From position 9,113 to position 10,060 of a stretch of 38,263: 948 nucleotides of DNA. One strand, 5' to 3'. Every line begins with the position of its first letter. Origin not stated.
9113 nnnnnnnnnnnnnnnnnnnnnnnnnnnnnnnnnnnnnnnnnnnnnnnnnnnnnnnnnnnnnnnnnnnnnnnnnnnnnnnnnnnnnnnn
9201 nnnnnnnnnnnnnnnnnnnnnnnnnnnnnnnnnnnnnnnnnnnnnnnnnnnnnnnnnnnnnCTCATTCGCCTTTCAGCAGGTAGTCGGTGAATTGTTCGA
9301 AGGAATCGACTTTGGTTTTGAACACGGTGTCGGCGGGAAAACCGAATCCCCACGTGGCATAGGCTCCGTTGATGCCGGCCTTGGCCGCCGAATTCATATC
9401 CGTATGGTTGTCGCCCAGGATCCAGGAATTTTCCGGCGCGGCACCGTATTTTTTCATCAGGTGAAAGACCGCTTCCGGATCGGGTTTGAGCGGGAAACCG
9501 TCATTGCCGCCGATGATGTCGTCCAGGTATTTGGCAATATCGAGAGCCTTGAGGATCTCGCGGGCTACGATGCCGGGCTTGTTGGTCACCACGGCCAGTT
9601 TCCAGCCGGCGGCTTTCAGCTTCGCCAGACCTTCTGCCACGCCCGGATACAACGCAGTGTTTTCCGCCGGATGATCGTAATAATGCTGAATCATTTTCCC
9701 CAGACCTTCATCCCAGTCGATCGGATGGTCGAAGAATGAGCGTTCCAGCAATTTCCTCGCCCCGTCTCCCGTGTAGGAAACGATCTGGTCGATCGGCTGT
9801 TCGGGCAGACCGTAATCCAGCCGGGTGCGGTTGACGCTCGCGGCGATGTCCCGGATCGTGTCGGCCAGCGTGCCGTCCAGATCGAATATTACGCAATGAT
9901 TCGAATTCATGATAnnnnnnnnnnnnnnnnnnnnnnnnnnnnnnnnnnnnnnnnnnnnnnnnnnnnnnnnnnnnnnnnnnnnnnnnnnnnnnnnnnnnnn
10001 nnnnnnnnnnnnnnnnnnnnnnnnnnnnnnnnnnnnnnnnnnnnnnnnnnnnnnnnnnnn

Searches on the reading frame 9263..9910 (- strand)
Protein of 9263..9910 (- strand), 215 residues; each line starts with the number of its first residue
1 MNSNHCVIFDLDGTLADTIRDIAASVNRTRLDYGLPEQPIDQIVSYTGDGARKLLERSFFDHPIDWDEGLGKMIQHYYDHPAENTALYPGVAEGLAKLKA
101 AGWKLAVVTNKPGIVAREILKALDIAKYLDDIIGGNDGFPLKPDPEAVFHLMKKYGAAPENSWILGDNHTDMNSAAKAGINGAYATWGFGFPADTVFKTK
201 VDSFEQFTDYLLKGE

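Call 78: search_protein_families(library=pfam, proteins=[window:9263-9910:-], max_evalue=0.0001)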
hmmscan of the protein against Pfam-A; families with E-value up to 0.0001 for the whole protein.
window:9263-9910:- (215 aa): 5 families
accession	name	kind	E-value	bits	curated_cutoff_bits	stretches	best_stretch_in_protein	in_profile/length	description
PF13419.12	HAD_2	-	6.2e-39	134.4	23.8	1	7-181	1-174/178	Haloacid dehalogenase-like hydrolase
PF00702.32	Hydrolase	-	2e-26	94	26.4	1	6-179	3-191/191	haloacid dehalogenase-like hydrolase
PF12710.13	HAD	-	4.3e-16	60.3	27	1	7-173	1-186/189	haloacid dehalogenase-like hydrolase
PF13242.12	Hydrolase_like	-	4.3e-07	30.2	22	1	142-186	4-49/75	HAD-hyrolase-like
PF13344.12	Hydrolase_6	-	8.3e-05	23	27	0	85-123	13-51/101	Haloacid dehalogenase-like hydrolase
